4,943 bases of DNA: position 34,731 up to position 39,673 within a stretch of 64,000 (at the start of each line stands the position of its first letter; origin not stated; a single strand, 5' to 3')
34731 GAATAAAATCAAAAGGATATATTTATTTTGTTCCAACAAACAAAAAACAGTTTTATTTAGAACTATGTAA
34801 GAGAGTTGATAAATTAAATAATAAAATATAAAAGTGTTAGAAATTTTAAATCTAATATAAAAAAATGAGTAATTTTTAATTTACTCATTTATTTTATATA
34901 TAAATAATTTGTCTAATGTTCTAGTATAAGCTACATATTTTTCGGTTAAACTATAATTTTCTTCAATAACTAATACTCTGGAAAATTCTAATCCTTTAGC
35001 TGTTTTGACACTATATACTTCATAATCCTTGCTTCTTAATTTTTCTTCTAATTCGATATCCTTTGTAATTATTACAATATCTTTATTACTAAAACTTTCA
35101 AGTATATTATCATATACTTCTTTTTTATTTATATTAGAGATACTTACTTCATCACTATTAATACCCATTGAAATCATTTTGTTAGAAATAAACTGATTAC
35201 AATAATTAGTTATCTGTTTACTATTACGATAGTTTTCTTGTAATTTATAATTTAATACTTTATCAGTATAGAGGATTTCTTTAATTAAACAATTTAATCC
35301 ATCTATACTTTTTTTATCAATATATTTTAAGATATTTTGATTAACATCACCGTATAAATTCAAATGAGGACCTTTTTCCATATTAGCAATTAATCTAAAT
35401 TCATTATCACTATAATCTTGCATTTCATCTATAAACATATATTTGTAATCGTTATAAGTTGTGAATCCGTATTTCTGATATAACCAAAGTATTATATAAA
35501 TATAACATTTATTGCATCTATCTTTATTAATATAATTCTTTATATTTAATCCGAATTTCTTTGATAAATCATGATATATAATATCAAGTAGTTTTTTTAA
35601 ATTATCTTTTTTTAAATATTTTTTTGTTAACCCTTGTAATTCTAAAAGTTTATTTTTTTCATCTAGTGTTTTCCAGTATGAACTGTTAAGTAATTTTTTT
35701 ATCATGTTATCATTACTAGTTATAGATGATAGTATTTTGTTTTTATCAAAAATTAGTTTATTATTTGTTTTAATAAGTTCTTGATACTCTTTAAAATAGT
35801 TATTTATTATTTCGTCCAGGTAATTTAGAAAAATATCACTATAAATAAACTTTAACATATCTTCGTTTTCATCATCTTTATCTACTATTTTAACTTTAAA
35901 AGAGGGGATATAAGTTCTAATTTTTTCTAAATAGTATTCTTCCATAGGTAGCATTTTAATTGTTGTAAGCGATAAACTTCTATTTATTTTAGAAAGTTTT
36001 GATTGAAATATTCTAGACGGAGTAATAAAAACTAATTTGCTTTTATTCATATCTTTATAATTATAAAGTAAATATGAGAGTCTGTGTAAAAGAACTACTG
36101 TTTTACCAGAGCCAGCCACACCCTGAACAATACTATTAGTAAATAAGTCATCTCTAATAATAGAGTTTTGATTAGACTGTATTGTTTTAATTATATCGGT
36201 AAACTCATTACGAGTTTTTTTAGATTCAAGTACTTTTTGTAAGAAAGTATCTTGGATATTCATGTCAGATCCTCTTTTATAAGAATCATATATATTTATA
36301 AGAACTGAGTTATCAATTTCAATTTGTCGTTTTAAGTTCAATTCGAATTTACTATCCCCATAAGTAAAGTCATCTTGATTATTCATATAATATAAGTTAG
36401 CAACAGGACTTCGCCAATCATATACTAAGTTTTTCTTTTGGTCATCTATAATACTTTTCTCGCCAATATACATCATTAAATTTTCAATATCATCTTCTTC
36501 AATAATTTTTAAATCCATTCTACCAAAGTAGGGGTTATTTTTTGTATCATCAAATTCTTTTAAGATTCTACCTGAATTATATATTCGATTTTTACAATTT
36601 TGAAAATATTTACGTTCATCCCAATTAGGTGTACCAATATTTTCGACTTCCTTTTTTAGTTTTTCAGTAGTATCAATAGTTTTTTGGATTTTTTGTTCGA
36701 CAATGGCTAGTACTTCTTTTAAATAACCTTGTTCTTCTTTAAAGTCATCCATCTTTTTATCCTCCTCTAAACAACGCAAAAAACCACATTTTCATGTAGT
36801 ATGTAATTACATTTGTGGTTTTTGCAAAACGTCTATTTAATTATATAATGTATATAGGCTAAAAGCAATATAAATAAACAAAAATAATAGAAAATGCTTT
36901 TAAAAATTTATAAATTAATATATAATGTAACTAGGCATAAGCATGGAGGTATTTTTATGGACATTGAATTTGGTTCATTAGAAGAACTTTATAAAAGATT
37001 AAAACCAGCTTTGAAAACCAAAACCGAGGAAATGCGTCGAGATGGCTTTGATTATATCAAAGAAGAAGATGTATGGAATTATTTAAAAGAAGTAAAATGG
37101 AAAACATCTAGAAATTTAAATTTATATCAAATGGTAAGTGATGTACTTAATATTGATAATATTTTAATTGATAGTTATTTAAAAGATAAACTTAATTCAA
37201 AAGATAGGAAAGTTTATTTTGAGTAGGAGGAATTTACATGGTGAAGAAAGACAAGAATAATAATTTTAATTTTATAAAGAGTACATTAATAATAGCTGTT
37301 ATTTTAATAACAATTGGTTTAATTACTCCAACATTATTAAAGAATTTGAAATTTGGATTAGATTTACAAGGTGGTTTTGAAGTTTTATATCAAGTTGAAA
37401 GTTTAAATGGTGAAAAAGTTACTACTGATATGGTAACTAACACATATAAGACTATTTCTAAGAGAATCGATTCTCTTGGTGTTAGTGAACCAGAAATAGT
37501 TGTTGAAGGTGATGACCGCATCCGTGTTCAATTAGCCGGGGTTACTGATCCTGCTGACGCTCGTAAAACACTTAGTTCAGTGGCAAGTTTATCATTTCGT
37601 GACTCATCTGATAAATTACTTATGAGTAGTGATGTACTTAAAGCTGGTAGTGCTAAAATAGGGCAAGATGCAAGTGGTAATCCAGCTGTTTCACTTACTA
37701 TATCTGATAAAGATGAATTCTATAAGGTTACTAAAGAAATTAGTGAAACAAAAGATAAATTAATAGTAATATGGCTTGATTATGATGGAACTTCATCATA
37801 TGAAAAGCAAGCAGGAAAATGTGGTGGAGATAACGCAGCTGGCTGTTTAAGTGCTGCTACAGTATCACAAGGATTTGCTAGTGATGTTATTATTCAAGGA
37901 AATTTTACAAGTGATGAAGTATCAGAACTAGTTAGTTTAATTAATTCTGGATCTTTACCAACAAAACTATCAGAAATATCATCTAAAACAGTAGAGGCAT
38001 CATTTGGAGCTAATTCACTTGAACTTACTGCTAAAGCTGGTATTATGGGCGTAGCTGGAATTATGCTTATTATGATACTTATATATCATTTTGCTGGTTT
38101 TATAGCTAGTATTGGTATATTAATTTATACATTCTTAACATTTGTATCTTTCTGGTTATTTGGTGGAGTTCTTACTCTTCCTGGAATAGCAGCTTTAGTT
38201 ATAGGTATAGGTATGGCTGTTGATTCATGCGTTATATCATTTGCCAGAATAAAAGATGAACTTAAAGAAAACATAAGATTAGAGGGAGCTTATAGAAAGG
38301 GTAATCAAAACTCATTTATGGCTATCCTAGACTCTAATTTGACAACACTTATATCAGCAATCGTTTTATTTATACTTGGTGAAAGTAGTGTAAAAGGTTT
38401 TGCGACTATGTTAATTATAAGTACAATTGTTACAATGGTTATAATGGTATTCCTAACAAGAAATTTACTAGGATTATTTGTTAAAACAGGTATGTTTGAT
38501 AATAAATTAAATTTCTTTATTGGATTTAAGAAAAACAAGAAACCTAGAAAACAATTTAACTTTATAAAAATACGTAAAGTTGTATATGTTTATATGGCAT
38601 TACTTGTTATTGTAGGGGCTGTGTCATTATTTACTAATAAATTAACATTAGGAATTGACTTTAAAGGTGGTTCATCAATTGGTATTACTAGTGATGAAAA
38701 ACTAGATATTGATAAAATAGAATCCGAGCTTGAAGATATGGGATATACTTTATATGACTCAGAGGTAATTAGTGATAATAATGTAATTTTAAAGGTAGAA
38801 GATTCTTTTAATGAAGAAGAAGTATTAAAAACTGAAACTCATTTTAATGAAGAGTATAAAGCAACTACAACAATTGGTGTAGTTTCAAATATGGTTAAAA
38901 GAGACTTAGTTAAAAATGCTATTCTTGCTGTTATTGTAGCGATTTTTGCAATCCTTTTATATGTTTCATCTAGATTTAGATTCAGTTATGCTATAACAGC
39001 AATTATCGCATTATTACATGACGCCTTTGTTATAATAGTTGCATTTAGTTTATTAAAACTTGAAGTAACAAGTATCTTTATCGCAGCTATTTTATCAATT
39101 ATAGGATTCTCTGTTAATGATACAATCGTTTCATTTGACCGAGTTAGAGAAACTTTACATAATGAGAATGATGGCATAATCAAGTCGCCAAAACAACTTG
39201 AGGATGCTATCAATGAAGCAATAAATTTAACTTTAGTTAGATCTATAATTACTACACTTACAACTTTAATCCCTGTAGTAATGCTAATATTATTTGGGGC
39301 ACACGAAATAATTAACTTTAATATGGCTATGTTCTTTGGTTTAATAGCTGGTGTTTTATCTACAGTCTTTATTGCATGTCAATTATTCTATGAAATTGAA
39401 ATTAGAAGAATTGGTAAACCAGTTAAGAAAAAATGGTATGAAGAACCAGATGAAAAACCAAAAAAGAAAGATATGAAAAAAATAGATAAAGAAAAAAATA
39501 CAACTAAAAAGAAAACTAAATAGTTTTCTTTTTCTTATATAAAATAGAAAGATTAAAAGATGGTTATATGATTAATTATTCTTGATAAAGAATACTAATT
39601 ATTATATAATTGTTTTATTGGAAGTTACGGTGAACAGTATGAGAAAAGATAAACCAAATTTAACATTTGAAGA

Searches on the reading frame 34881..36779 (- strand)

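Call 54: search_protein_families(library=pfam, proteins=[window:34881-36779:-], max_evalue=0.00001)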
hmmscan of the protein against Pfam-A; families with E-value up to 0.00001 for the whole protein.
window:34881-36779:- (632 aa): 3 families
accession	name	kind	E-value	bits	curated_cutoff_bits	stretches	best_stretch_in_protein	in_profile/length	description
PF01443.25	Viral_helicase1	-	1.6e-09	38.4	21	0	443-628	58-227/228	Viral superfamily 1 RNA helicase core domain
PF13245.12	AAA_19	-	3.2e-08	34.3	25.1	1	215-483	13-130/134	AAA domain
PF00580.27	UvrD-helicase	-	9.6e-08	32.5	23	1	204-485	5-254/271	UvrD/REP helicase N-terminal domain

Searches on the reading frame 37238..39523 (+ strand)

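Call 7: search_protein_families(library=pfam, proteins=[window:37238-39523:+], max_evalue=0.01)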
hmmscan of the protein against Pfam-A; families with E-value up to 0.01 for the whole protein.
window:37238-39523:+ (761 aa): 5 families
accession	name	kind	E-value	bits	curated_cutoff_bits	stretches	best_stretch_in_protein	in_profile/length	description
PF02355.23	SecD_SecF_C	-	2.6e-59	200.3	20.5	2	540-720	12-186/189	Protein export membrane protein SecD/SecF, C-terminal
PF21760.3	SecD_1st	-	5.8e-20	71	27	1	67-124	2-59/60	Protein translocase subunit SecDF, P1 domain, N-terminal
PF22599.2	SecDF_P1_head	-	6.4e-09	36.1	27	1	128-241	20-113/114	SecDF, P1 head subdomain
PF07549.19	Sec_GG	-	7.4e-09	35.3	20.3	1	462-486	1-25/28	SecD/SecF GG Motif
PF03176.21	MMPL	-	0.00086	18.8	20.5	1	265-420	146-308/333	MMPL family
